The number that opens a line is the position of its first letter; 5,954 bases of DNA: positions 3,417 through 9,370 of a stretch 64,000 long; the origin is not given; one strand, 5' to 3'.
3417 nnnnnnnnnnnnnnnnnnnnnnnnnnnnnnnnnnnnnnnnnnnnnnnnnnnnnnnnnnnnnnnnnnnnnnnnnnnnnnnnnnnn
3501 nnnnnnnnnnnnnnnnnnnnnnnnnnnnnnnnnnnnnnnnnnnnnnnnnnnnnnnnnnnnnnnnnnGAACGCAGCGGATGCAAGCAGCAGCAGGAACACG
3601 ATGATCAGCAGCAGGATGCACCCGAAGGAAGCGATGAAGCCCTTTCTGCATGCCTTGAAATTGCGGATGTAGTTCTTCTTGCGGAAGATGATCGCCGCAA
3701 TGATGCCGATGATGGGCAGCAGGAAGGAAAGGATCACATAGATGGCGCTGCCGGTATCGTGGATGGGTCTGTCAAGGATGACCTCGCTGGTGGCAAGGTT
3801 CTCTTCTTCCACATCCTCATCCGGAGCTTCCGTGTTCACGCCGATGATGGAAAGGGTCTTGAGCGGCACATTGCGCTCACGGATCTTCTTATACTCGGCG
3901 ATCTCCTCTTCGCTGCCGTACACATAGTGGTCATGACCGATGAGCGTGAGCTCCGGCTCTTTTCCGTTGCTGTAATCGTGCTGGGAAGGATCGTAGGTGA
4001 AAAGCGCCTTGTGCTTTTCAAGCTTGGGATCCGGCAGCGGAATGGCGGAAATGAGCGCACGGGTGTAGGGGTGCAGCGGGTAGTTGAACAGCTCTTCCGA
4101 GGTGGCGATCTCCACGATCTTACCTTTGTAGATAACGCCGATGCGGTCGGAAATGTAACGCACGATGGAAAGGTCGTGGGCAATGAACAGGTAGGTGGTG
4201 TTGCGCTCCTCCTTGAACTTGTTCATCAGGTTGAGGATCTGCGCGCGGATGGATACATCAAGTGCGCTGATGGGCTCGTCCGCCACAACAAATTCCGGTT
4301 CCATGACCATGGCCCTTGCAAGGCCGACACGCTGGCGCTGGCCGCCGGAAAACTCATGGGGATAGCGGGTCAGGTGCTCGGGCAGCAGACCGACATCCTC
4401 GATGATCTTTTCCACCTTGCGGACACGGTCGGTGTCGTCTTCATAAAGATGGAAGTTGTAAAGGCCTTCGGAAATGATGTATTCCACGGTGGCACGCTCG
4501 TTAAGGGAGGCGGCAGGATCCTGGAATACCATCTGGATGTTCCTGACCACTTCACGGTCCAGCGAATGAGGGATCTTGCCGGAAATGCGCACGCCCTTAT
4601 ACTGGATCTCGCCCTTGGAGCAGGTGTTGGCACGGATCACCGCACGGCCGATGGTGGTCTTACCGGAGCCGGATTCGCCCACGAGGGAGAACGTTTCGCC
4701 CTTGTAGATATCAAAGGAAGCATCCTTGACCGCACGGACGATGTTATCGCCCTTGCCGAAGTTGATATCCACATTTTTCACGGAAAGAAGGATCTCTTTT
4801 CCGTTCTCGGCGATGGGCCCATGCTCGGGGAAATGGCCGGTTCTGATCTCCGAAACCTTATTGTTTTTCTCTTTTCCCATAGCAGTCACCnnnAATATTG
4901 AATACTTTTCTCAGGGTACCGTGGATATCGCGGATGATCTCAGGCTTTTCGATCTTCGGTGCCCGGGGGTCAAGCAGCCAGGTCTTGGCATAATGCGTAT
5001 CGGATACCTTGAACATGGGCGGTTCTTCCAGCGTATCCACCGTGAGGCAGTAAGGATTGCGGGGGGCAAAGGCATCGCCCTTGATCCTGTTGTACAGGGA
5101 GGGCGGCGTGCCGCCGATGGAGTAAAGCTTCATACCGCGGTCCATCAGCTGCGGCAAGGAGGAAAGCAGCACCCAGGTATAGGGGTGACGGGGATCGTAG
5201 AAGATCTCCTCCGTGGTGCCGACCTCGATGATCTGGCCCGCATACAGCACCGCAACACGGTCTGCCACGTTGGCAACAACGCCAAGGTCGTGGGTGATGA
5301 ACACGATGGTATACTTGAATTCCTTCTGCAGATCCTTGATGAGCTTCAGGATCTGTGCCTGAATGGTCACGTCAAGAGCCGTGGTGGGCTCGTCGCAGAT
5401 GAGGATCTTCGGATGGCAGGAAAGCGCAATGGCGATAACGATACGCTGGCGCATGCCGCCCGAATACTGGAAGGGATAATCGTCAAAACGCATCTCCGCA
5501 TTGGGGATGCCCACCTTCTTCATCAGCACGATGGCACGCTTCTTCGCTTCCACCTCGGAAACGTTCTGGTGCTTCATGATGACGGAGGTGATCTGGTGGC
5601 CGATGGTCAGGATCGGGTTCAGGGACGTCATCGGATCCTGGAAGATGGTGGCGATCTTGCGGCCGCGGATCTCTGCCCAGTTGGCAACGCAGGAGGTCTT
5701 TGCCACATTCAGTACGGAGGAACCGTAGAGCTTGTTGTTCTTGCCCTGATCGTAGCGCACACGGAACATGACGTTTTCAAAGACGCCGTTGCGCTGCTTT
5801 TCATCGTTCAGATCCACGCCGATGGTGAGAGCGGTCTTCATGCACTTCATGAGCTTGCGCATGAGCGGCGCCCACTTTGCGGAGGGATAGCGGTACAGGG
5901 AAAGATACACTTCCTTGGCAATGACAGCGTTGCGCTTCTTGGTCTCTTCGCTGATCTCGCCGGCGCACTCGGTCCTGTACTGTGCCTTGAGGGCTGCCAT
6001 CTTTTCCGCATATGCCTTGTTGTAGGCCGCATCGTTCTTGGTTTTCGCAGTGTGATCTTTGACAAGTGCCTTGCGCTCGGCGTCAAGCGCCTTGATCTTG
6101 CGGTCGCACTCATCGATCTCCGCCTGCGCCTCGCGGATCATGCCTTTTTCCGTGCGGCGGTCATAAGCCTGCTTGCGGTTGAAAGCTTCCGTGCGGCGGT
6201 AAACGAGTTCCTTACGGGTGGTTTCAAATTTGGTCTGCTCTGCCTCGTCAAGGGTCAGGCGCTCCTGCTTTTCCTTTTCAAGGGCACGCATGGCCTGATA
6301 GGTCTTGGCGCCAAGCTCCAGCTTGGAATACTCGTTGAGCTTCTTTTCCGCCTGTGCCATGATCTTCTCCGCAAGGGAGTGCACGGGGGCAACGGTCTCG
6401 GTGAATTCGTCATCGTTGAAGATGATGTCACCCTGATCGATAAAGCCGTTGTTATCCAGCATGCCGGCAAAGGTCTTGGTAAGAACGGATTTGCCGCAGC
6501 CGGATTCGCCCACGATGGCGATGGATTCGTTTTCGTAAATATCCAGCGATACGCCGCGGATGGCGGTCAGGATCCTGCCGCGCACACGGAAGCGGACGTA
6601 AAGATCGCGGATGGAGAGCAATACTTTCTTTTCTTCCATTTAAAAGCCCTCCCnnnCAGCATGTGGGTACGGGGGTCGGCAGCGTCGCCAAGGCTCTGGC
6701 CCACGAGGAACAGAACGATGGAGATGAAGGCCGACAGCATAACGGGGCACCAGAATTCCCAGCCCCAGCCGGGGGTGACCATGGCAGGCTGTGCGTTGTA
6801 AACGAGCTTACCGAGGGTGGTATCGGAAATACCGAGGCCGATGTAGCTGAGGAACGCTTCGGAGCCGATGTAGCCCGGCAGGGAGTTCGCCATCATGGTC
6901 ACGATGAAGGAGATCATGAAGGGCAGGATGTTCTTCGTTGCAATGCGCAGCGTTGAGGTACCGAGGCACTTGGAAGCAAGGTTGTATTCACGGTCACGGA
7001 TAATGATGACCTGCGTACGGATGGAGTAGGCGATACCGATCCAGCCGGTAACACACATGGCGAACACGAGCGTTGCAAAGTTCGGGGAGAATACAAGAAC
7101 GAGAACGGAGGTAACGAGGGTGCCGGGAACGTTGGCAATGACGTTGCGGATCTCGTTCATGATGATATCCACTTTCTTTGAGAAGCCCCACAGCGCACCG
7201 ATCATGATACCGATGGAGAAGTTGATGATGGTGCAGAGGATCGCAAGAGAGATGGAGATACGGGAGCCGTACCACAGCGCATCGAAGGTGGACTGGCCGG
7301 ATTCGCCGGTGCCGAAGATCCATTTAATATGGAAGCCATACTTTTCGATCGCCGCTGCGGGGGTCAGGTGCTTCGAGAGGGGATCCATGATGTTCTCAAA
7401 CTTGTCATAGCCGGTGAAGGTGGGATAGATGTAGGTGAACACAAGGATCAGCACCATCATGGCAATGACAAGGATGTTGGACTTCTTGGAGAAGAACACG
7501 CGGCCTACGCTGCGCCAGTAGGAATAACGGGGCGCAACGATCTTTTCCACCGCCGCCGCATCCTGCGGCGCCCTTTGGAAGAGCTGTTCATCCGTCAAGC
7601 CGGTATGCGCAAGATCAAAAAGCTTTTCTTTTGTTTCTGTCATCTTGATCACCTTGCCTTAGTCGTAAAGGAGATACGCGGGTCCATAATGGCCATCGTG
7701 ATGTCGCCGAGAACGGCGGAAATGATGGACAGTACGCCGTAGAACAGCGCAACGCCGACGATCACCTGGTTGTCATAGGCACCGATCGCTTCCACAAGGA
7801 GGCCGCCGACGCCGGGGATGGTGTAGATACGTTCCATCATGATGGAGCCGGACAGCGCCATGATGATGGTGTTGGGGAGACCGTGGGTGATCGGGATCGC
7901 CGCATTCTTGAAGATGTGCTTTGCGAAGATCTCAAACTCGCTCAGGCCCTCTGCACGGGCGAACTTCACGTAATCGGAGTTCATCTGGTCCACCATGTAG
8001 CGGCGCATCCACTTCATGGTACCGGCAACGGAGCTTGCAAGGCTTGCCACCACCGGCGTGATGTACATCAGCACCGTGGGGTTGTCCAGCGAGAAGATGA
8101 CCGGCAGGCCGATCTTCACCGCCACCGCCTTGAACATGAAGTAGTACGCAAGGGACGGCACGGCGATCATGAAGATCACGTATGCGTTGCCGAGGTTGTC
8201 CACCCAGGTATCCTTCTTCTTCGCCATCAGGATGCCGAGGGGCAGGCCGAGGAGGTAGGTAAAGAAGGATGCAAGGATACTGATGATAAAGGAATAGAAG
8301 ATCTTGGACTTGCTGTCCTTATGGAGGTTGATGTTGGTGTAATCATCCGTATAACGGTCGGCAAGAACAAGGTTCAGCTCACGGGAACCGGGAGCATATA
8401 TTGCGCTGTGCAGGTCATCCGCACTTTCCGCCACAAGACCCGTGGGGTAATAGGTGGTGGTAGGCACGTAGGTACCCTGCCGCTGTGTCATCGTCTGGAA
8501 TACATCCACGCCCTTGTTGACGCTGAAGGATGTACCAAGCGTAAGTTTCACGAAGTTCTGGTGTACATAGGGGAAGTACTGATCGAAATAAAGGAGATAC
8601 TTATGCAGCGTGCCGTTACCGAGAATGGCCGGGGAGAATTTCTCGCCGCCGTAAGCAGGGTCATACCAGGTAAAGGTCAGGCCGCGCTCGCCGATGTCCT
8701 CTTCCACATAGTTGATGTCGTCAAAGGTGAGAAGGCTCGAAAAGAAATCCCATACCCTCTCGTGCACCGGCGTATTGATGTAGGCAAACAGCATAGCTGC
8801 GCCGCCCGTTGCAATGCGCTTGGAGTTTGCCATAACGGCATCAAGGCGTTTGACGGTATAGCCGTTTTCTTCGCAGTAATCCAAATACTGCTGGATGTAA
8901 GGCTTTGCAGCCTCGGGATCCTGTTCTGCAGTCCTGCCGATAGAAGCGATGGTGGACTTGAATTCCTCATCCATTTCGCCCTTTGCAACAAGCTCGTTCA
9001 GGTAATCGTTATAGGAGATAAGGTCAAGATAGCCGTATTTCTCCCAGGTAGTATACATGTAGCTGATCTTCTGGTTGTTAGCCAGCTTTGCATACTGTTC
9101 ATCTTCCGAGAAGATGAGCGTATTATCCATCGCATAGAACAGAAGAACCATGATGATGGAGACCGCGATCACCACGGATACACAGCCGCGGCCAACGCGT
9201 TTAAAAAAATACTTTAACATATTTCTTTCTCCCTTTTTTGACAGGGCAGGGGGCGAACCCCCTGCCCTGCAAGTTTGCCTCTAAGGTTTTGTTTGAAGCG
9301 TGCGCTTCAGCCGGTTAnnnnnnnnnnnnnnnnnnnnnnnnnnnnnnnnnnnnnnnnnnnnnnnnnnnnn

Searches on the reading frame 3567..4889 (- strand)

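Call 9: search_protein_families(library=pfam, proteins=[window:3567-4889:-], max_evalue=0.01)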
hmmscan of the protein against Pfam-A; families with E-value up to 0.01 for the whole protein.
window:3567-4889:- (441 aa): 4 families
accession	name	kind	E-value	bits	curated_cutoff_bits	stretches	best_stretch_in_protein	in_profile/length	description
PF00005.33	ABC_tran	-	3.3e-27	96.2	25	1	54-207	1-136/137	ABC transporter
PF08352.17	oligo_HPY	-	1.7e-09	38.3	27.1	1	259-309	1-51/65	Oligopeptide/dipeptide transporter, C-terminal region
PF02463.25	SMC_N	-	0.00023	21.1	40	1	67-254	27-213/220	RecF/RecN/SMC N terminal domain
PF13304.12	AAA_21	-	0.0058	17.2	27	0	174-242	232-302/304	AAA domain, putative AbiEii toxin, Type IV TA system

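Call 10: search_protein_families(library=ncbifam, proteins=[window:3567-4889:-], max_evalue=0.01)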
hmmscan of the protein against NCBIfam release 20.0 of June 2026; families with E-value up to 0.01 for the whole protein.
window:3567-4889:- (441 aa): 187 families (the best 25 are shown)
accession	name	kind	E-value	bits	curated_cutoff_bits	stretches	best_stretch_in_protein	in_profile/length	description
NF043078.1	MMSYN1_0168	equivalog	1.6e-129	433.5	800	3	159-334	473-649/649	oligopeptide ABC transporter ATP-binding protein OppF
NF011659.0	PRK15079.1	equivalog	1e-87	294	540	1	35-296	21-281/334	murein tripeptide/oligopeptide ABC transporter ATP binding protein OppF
NF008453.0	PRK11308.1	subfamily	3.5e-83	279.6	408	1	43-294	27-276/334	dipeptide ABC transporter ATP-binding protein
NF007613.0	PRK10261.1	equivalog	2.2e-82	277.4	1077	1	50-331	336-619/623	glutathione ABC transporter ATP-binding protein GsiA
NF043071.1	DppF_dipep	equivalog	2.1e-69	234.4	660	1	46-294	31-277/331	dipeptide ABC transporter ATP-binding subunit DppF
NF011713.0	PRK15134.1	equivalog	5.1e-64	216.8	834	1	29-281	270-527/529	microcin C ABC transporter ATP-binding protein YejF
TIGR02769.1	nickel_nikE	equivalog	1.7e-59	201.4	332.55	1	53-288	26-258/265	nickel import ATP-binding protein NikE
NF007010.1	PRK09473.1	subfamily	5e-57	193.1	575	1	34-293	1-264/318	oligopeptide ABC transporter ATP-binding protein OppD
NF043079.1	MMSYN1_0167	equivalog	8.6e-56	189.8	740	2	117-285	307-476/561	oligopeptide ABC transporter ATP-binding protein OppD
NF007739.0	PRK10419.1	subfamily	2.3e-54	184.7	354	1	50-286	24-257/268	nickel ABC transporter ATP-binding protein NikE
NF011692.0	PRK15112.1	equivalog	1.1e-49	169.4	452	1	49-282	25-253/269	putrescine export ABC transporter ATP-binding protein SapF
NF047576.1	opine_ATP_CntF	equivalog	1.3e-49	168.8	385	1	34-282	2-252/264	staphylopine uptake ABC transporter ATP-binding protein CntF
NF008246.0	PRK11022.1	equivalog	2.3e-49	168.2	541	1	34-309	3-283/326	dipeptide ABC transporter ATP-binding protein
NF047578.1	opine_ATP_CntD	equivalog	8.8e-49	166.1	380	1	34-282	2-252/266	staphylopine uptake ABC transporter ATP-binding protein CntD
TIGR01186.1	proV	subfamily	9.9e-47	159.8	326.6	1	52-283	7-233/363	betaine/proline/choline family ABC transporter ATP-binding protein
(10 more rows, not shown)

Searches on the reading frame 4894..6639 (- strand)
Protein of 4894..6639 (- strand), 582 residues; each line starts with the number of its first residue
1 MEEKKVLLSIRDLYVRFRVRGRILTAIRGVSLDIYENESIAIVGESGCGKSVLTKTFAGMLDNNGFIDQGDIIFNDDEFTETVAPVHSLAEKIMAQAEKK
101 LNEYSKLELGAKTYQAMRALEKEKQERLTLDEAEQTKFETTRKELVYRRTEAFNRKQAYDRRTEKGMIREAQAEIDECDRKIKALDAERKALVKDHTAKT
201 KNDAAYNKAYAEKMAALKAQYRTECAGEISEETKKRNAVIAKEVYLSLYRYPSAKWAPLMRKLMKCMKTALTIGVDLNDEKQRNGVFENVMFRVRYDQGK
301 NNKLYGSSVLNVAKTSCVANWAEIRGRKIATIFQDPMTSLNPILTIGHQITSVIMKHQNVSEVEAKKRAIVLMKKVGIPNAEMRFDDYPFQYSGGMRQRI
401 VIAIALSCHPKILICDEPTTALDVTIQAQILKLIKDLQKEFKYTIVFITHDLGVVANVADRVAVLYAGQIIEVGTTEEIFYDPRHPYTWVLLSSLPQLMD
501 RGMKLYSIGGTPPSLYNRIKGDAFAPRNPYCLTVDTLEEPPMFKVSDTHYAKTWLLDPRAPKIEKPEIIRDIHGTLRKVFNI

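Call 9: search_protein_families(library=pfam, proteins=[window:4894-6639:-], max_evalue=0.01)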
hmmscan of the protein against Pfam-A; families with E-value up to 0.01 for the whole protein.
window:4894-6639:- (582 aa): 9 families
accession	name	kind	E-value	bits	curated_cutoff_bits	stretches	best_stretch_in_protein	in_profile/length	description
PF00005.33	ABC_tran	-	4.3e-29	102.3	25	2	320-420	52-137/137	ABC transporter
PF08352.17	oligo_HPY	-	3.1e-12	47.1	27.1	1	471-531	1-61/65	Oligopeptide/dipeptide transporter, C-terminal region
PF13401.12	AAA_22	-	8.8e-08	33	27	1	38-137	6-97/130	AAA domain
PF13304.12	AAA_21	-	1.9e-07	31.9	27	1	387-455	233-303/304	AAA domain, putative AbiEii toxin, Type IV TA system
PF05621.17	TniB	-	4.7e-06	26.6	22.4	0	37-135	35-130/189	Bacterial TniB protein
PF02463.25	SMC_N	-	0.00032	20.6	40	1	38-459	25-206/220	RecF/RecN/SMC N terminal domain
PF13191.12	AAA_16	-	0.0019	19.2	32.6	1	25-107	14-88/167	AAA ATPase domain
PF20703.3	nSTAND1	-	0.0035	17.5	27.1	1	34-136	30-127/379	Novel STAND NTPase 1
PF24883.2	NPHP3_N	-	0.0097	16.6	24.8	0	40-109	25-90/164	Nephrocystin 3, N-terminal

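Call 10: search_protein_families(library=ncbifam, proteins=[window:4894-6639:-], max_evalue=0.01)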
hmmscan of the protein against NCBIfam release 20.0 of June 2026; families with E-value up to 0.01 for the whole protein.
window:4894-6639:- (582 aa): 190 families (the best 25 are shown)
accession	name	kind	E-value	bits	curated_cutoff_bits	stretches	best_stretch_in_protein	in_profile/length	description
NF043079.1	MMSYN1_0167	equivalog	1.9e-213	710.3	740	1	7-577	1-556/561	oligopeptide ABC transporter ATP-binding protein OppD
NF007010.1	PRK09473.1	subfamily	1.8e-87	293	575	2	305-545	68-303/318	oligopeptide ABC transporter ATP-binding protein OppD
NF008246.0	PRK11022.1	equivalog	2.5e-83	279.9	541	2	323-548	85-310/326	dipeptide ABC transporter ATP-binding protein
NF007613.0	PRK10261.1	equivalog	5.5e-81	272.8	1077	2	311-499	89-276/623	glutathione ABC transporter ATP-binding protein GsiA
TIGR02770.1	nickel_nikD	equivalog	4.6e-70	235.6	318.7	2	320-493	57-227/230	nickel import ATP-binding protein NikD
NF011713.0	PRK15134.1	equivalog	1.6e-69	234.9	834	2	294-497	64-262/529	microcin C ABC transporter ATP-binding protein YejF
NF008453.0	PRK11308.1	subfamily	1.8e-66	224.7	408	2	323-550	95-321/334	dipeptide ABC transporter ATP-binding protein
NF011659.0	PRK15079.1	equivalog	5.9e-66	222.4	540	2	319-551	94-326/334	murein tripeptide/oligopeptide ABC transporter ATP binding protein OppF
NF043078.1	MMSYN1_0168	equivalog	6.7e-63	213.3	800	2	355-497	458-599/649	oligopeptide ABC transporter ATP-binding protein OppF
NF047576.1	opine_ATP_CntF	equivalog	2.3e-60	204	385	2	322-500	80-258/264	staphylopine uptake ABC transporter ATP-binding protein CntF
NF047578.1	opine_ATP_CntD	equivalog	3.4e-60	203.6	380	2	322-501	80-259/266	staphylopine uptake ABC transporter ATP-binding protein CntD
NF043071.1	DppF_dipep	equivalog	9.8e-58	196.1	660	2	323-543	96-315/331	dipeptide ABC transporter ATP-binding subunit DppF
NF011674.0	PRK15093.1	equivalog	1.1e-51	176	627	2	323-552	85-321/330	putrescine export ABC transporter ATP-binding protein SapD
TIGR02769.1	nickel_nikE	equivalog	6e-43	147.2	332.55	2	327-493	88-251/265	nickel import ATP-binding protein NikE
TIGR01186.1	proV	subfamily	1.2e-42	146.3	326.6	2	320-487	64-225/363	betaine/proline/choline family ABC transporter ATP-binding protein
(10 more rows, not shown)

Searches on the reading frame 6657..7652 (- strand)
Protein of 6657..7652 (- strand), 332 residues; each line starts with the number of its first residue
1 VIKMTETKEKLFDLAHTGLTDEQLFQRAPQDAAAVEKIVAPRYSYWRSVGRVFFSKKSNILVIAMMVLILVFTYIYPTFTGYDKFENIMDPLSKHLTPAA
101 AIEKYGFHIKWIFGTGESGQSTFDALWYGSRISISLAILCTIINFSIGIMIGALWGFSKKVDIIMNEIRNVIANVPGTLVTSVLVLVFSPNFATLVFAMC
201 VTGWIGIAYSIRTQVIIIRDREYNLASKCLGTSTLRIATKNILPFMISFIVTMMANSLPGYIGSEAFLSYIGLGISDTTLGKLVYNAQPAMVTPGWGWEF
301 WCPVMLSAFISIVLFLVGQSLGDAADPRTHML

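Call 9: search_protein_families(library=pfam, proteins=[window:6657-7652:-], max_evalue=0.01)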
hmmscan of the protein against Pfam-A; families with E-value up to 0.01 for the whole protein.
window:6657-7652:- (332 aa): 2 families
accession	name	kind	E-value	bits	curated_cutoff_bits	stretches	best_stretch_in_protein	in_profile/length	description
PF00528.27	BPD_transp_1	-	7.2e-19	68.7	26.4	1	148-329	1-182/184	Binding-protein-dependent transport system inner membrane component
PF12911.12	OppC_N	-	0.0013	19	23.9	1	44-85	1-42/53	N-terminal TM domain of oligopeptide transport permease C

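Call 10: search_protein_families(library=ncbifam, proteins=[window:6657-7652:-], max_evalue=0.01)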
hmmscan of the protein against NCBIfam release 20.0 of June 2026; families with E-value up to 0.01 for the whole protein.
window:6657-7652:- (332 aa): 14 families
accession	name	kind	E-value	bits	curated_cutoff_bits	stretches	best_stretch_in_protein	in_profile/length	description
NF043080.1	MMSYN1_0166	equivalog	5.3e-92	308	370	1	21-331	2-307/307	oligopeptide ABC transporter permease OppC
NF045475.1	Opp3C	equivalog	8.5e-51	173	450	2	104-329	101-327/328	oligopeptide ABC transporter permease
NF045476.1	Opp4C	equivalog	7.8e-39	133.6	350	1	45-328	2-278/278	oligopeptide ABC transporter permease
NF045474.1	Opp2C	equivalog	1e-26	94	300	1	108-292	17-204/236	nickel transporter permease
NF011935.0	PRK15406.1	equivalog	8.2e-24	84.9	433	1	37-328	17-300/302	oligopeptide ABC transporter permease OppC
NF045473.1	Opp1C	equivalog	6.5e-23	81.5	350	1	89-328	30-266/267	nickel/cobalt ABC transporter permease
TIGR02790.1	nickel_nikC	equivalog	9.4e-23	81.1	358.45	1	105-324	36-256/258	nickel ABC transporter permease subunit NikC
NF011662.0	PRK15082.1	equivalog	6.3e-21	75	484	1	31-329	15-300/303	glutathione ABC transporter permease GsiD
NF008160.0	PRK10913.1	equivalog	1.1e-20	74.2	483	1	35-328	12-297/300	dipeptide ABC transporter permease DppC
NF007738.0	PRK10417.1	equivalog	8e-20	71.5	335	1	57-328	8-270/277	nickel ABC transporter permease subunit NikC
NF007376.0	PRK09881.1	equivalog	2.2e-18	66.3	434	1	50-329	22-293/298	D,D-dipeptide ABC transporter permease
NF011596.0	PRK15021.1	subfamily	3.8e-18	65.6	439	1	112-328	122-338/341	microcin C ABC transporter permease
NF047573.1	opine_perm_CntC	exception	2.5e-16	59.8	440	1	59-293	11-237/271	staphylopine uptake ABC transporter permease subunit CntC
NF011691.0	PRK15111.1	equivalog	9.6e-13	48.3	379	1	44-286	14-254/296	putrescine export ABC transporter permease SapC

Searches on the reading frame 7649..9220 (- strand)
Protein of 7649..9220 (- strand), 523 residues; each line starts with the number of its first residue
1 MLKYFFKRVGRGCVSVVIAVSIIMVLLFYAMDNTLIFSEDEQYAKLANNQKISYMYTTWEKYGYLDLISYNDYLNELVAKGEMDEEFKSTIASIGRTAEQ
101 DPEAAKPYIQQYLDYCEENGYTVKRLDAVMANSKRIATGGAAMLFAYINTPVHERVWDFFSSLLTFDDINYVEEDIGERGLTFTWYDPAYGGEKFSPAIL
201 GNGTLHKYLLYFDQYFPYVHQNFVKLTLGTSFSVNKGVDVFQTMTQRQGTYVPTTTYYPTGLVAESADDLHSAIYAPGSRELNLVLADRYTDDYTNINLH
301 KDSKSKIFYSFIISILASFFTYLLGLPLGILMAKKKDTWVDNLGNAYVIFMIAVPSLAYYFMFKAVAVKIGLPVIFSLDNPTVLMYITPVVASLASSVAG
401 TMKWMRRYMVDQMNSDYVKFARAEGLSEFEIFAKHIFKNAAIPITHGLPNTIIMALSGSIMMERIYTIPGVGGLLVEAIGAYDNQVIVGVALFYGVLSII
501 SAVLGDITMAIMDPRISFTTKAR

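Call 9: search_protein_families(library=pfam, proteins=[window:7652-9220:-], max_evalue=0.01)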
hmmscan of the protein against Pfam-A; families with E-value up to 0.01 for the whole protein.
window:7652-9220:- (523 aa): 3 families
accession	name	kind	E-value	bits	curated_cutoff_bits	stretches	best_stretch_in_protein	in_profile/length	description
PF00528.27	BPD_transp_1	-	1.1e-32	113.7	26.4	1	325-517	1-183/184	Binding-protein-dependent transport system inner membrane component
PF14093.11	DUF4271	-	0.0013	19.1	29.7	1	282-377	27-113/206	Domain of unknown function (DUF4271)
PF06970.17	RepA_N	-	0.0085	16.4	30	0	28-56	3-29/76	Replication initiator protein A (RepA) N-terminus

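Call 10: search_protein_families(library=ncbifam, proteins=[window:7652-9220:-], max_evalue=0.01)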
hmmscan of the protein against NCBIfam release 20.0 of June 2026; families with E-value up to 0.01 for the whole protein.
window:7652-9220:- (523 aa): 17 families
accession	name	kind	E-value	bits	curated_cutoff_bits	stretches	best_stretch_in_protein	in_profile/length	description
NF043081.1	MMSYN1_0165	equivalog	2.7e-56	191.2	350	1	298-519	166-387/388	oligopeptide ABC transporter permease OppB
NF045471.1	Opp3B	equivalog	2.1e-37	129.2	480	1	294-519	81-305/308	oligopeptide ABC transporter permease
NF045472.1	Opp4B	equivalog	1.4e-35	123.1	450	1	305-516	94-318/319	oligopeptide ABC transporter permease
NF045470.1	Opp2B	equivalog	1.7e-33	116.1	350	1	309-516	93-299/300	nickel ABC transporter permease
TIGR02789.1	nickel_nikB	equivalog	3.6e-30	105.4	447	1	316-517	107-307/314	nickel ABC transporter permease subunit NikB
NF045469.1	Opp1B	equivalog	9.3e-28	97.6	380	1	304-516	96-306/307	nickel/cobalt ABC transporter permease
NF011661.0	PRK15081.1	equivalog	3.2e-25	89.2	463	1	305-518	93-305/306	glutathione ABC transporter permease GsiC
NF007677.0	PRK10352.1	equivalog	6.2e-24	84.6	433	1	317-520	108-310/314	nickel ABC transporter permease subunit NikB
NF007008.0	PRK09471.1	equivalog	3.6e-22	79.2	388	1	307-517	94-305/306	oligopeptide ABC transporter permease OppB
NF011712.0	PRK15133.1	subfamily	7.2e-20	71.2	445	1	307-520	133-363/364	microcin C ABC transporter permease YejB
NF011690.0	PRK15110.1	equivalog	8.3e-16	58.3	432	1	386-514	183-311/321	putrescine export ABC transporter permease SapB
NF008161.0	PRK10914.1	equivalog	4.5e-15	55.6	590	1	386-517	205-336/339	dipeptide ABC transporter permease DppB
NF045473.1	Opp1C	equivalog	0.00029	20.3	350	1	305-445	61-189/267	nickel/cobalt ABC transporter permease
NF045476.1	Opp4C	equivalog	0.00044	19.6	350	1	310-455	79-207/278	oligopeptide ABC transporter permease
TIGR03416.1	ABC_choXWV_perm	equivalog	0.0017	17.8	363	1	308-501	89-259/267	choline ABC transporter permease subunit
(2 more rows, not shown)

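Call 70: find_encoding_contigs(protein=window:7649-9220:-, flank=7000, max_places=10)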
Protein window:7649-9220:- (523 aa): 5 contigs read that carry it; 2 places shown.
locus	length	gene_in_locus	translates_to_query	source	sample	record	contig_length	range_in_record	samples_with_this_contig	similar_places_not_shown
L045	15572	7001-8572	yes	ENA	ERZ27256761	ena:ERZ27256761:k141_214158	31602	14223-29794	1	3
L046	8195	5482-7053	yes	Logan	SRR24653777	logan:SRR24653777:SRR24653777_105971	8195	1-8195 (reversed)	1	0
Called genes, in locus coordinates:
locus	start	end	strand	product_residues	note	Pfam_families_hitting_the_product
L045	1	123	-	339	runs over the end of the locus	PF02826:2-Hacid_dh_C (weak), PF03446:NAD_binding_2 (weak), PF07991:KARI_N, PF01450:KARI_C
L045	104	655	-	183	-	PF13291:ACT_4 (weak), PF01842:ACT, PF22629:ACT_AHAS_ss, PF13710:ACT_5, PF10369:ALS_ss_C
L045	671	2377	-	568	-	PF02776:TPP_enzyme_N, PF00205:TPP_enzyme_M, PF02775:TPP_enzyme_C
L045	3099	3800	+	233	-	-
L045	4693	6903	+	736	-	-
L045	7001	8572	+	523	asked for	PF00528:BPD_transp_1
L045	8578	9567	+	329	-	PF00528:BPD_transp_1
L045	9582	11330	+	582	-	PF05621:TniB (faint), PF00005:ABC_tran, PF13401:AAA_22 (weak), PF13304:AAA_21 (faint), PF00005:ABC_tran, PF08352:oligo_HPY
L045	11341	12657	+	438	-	PF00005:ABC_tran, PF08352:oligo_HPY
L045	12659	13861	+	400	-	-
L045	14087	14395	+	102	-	PF02583:Trns_repr_metal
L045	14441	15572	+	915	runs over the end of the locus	PF00403:HMA, PF00122:E1-E2_ATPase, PF00702:Hydrolase, PF08282:Hydrolase_3 (faint), PF00403:HMA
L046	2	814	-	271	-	?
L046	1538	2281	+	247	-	-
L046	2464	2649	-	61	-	-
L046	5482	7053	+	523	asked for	PF00528:BPD_transp_1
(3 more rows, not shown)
